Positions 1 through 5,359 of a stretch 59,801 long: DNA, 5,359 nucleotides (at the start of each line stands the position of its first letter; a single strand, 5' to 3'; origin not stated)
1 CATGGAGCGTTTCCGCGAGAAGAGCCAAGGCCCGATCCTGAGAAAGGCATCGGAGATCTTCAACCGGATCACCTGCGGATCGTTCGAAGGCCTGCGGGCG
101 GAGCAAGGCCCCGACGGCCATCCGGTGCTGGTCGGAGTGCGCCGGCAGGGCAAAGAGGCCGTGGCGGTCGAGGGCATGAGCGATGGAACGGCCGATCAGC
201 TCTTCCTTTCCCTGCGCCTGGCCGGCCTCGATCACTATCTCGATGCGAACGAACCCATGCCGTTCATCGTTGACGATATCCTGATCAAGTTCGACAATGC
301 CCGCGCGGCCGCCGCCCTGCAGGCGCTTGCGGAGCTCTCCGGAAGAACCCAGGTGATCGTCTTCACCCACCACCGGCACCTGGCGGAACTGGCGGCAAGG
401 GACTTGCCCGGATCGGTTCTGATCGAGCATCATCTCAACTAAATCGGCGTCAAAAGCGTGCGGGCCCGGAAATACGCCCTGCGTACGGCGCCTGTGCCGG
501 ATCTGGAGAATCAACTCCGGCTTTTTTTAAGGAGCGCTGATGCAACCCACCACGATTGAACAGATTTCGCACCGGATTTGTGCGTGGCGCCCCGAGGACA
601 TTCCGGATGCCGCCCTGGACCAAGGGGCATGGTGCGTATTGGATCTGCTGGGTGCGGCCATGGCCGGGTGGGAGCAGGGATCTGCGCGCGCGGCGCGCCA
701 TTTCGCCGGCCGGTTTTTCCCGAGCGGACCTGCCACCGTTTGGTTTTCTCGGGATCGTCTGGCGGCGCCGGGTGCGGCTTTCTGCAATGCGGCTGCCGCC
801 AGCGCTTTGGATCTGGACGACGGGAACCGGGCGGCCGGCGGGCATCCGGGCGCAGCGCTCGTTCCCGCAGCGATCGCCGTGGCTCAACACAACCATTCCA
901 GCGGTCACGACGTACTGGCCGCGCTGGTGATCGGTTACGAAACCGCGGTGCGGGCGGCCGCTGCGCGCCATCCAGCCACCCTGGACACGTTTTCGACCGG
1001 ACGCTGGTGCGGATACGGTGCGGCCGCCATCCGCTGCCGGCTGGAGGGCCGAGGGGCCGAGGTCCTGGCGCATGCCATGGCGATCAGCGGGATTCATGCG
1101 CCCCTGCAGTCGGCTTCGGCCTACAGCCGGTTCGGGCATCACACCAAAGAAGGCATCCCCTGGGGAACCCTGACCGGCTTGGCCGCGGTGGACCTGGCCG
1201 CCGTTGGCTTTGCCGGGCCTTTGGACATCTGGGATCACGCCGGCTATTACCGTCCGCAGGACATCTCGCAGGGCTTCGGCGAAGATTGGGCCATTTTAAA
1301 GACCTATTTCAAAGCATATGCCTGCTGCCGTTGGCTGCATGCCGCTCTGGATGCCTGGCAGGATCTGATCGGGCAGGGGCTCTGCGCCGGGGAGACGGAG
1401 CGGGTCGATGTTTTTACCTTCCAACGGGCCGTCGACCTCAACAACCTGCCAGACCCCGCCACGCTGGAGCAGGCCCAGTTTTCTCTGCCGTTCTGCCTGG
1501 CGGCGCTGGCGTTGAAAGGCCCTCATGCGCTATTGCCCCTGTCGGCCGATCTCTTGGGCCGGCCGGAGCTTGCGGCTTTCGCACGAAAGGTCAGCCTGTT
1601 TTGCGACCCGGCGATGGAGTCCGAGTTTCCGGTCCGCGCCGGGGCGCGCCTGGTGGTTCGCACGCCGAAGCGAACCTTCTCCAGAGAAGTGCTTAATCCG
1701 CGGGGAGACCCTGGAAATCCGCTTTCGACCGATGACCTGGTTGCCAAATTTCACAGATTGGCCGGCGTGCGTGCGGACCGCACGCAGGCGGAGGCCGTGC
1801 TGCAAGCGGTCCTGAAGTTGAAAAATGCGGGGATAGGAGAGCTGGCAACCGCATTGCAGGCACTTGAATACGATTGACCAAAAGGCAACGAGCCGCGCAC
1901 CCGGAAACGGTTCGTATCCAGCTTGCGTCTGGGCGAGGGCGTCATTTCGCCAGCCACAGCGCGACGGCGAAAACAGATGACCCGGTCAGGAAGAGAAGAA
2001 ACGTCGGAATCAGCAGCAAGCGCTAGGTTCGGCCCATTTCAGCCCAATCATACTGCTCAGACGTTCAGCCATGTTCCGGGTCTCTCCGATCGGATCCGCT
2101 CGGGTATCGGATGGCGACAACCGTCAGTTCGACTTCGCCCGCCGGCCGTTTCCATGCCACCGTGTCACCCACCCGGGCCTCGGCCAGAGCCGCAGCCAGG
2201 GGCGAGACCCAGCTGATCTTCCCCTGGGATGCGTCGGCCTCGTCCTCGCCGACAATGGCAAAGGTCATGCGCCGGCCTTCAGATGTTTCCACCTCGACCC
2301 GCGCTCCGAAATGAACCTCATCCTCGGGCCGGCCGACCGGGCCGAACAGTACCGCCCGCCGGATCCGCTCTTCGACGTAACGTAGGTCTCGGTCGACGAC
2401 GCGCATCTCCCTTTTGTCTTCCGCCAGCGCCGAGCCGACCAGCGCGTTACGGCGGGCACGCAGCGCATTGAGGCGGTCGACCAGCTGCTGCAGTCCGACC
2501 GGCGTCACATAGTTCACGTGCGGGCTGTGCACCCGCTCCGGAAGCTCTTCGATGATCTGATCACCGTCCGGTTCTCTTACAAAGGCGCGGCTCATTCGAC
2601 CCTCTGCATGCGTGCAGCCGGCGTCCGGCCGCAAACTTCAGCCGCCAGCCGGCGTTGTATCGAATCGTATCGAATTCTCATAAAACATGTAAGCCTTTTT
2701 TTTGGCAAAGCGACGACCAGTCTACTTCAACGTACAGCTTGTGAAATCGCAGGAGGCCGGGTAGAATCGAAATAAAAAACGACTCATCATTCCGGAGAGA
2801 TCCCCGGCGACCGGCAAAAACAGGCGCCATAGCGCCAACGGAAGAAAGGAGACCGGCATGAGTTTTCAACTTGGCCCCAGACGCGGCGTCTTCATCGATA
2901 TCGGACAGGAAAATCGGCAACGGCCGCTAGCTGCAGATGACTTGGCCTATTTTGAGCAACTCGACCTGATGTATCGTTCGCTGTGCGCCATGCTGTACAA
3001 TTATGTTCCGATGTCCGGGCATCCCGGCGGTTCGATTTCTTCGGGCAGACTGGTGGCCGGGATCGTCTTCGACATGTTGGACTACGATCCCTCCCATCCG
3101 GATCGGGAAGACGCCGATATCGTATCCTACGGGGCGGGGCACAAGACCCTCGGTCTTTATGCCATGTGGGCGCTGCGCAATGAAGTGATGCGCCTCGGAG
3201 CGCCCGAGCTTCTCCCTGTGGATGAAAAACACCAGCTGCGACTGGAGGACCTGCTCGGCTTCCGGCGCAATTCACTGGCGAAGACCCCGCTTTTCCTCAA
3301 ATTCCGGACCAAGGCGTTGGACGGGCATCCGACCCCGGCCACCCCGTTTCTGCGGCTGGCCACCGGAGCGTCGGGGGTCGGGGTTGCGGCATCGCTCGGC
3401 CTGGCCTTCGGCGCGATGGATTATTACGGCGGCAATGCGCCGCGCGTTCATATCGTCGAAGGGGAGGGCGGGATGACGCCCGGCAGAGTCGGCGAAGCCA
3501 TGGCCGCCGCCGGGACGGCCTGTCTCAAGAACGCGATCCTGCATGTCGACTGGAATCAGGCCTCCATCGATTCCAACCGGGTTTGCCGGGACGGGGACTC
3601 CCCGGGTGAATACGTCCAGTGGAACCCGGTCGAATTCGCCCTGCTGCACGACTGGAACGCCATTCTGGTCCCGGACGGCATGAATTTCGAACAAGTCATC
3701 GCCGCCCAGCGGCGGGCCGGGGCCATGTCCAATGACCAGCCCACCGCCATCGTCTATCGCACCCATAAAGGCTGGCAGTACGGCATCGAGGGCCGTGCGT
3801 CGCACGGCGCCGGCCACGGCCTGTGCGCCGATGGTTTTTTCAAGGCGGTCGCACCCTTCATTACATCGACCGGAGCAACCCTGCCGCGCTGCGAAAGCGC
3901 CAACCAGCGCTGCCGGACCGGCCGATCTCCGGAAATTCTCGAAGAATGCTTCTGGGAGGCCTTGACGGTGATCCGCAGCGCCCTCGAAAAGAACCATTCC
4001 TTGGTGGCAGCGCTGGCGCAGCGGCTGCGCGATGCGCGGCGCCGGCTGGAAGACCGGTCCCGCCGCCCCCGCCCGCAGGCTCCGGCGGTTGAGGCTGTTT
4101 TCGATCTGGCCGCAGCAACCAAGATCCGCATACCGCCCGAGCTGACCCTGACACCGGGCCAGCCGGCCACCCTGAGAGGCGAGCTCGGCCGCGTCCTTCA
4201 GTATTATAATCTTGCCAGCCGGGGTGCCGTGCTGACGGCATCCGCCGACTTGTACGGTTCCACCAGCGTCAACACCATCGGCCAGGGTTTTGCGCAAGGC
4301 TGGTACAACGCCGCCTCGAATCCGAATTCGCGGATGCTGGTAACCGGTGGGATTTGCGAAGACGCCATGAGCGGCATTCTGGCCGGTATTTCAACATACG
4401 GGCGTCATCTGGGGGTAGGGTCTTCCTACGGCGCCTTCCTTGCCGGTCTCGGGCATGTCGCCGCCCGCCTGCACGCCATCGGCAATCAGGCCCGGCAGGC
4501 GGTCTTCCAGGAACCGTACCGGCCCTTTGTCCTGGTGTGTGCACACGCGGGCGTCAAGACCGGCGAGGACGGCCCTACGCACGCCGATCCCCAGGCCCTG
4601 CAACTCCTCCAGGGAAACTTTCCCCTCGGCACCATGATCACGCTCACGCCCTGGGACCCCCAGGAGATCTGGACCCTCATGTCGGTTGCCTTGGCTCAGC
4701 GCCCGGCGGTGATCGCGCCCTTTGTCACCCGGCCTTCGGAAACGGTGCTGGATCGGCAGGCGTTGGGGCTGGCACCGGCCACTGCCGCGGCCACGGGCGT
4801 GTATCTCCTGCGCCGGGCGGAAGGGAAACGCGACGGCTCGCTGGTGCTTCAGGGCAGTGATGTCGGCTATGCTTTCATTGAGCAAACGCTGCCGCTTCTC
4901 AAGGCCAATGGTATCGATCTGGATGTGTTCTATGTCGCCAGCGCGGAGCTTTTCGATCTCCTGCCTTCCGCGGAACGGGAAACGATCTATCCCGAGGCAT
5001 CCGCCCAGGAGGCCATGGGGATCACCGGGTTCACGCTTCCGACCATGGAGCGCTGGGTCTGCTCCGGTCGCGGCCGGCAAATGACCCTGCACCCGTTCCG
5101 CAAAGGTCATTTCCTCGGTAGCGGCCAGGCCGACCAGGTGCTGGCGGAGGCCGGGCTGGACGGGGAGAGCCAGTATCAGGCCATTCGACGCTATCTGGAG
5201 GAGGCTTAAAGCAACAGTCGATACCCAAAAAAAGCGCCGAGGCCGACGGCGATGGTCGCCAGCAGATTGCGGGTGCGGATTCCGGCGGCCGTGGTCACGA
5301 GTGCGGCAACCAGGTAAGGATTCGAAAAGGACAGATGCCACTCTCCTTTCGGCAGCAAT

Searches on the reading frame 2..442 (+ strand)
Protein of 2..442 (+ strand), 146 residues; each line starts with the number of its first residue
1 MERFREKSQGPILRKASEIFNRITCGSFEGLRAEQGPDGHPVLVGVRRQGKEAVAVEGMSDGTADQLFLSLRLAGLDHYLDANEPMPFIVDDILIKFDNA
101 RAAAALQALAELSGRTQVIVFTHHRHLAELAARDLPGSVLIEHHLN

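Call 67: search_protein_families(library=pfam, proteins=[window:2-442:+], max_evalue=0.01)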
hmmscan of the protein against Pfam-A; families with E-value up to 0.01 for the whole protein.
window:2-442:+ (146 aa): 1 family
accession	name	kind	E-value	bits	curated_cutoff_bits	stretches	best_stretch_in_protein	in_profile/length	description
PF02463.25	SMC_N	-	1.7e-05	24.8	40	1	57-131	135-205/220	RecF/RecN/SMC N terminal domain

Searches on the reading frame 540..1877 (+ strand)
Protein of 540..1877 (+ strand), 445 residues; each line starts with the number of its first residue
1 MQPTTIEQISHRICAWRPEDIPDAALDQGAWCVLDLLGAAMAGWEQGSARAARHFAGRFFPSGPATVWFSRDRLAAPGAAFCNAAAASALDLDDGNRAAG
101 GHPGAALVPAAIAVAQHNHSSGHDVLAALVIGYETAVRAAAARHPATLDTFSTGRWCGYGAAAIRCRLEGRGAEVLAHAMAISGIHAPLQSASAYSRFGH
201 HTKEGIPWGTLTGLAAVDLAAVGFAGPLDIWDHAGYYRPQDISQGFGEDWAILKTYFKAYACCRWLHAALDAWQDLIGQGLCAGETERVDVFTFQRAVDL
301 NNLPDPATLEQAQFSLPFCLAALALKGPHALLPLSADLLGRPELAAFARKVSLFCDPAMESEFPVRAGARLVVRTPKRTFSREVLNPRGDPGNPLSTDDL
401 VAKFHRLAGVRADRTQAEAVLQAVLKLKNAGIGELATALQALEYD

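Call 8: search_protein_families(library=pfam, proteins=[window:540-1877:+], max_evalue=0.01)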
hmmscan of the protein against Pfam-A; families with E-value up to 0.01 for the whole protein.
window:540-1877:+ (445 aa): 2 families
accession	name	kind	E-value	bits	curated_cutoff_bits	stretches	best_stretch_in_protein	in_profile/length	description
PF03972.19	MmgE_PrpD_N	-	7.7e-40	137.1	32.1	1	7-233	1-227/244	MmgE/PrpD N-terminal domain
PF19305.4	MmgE_PrpD_C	-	4.9e-29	101.8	32.1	1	260-425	1-171/173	MmgE/PrpD C-terminal domain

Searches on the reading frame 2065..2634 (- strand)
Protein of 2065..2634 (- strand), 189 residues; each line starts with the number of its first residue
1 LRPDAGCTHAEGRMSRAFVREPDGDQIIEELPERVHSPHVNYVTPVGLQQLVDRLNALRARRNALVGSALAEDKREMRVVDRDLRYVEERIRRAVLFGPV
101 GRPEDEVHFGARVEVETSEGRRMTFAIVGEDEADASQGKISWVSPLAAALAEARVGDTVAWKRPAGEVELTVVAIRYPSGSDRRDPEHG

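Call 8: search_protein_families(library=pfam, proteins=[window:2065-2634:-], max_evalue=0.01)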
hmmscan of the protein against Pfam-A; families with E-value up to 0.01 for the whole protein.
window:2065-2634:- (189 aa): 1 family
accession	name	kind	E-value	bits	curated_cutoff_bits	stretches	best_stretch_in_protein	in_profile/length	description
PF01272.25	GreA_GreB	-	4.5e-26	91.1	26.9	1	103-177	2-77/77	Transcription elongation factor, GreA/GreB, C-term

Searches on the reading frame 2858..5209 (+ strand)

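Call 8: search_protein_families(library=pfam, proteins=[window:2858-5209:+], max_evalue=0.01)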
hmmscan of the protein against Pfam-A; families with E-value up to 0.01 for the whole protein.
window:2858-5209:+ (783 aa): 3 families
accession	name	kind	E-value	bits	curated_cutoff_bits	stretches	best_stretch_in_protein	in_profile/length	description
PF02779.29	Transket_pyr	-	2.5e-12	47.3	27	1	457-619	22-165/174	Transketolase, pyrimidine binding domain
PF00456.26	Transketolase_N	-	5.4e-11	42.5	22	1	132-319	75-262/334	Transketolase, thiamine diphosphate binding domain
PF22613.1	Transketolase_C_1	-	0.001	19.7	27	1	647-743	1-93/113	Transketolase-like TK C-terminal domain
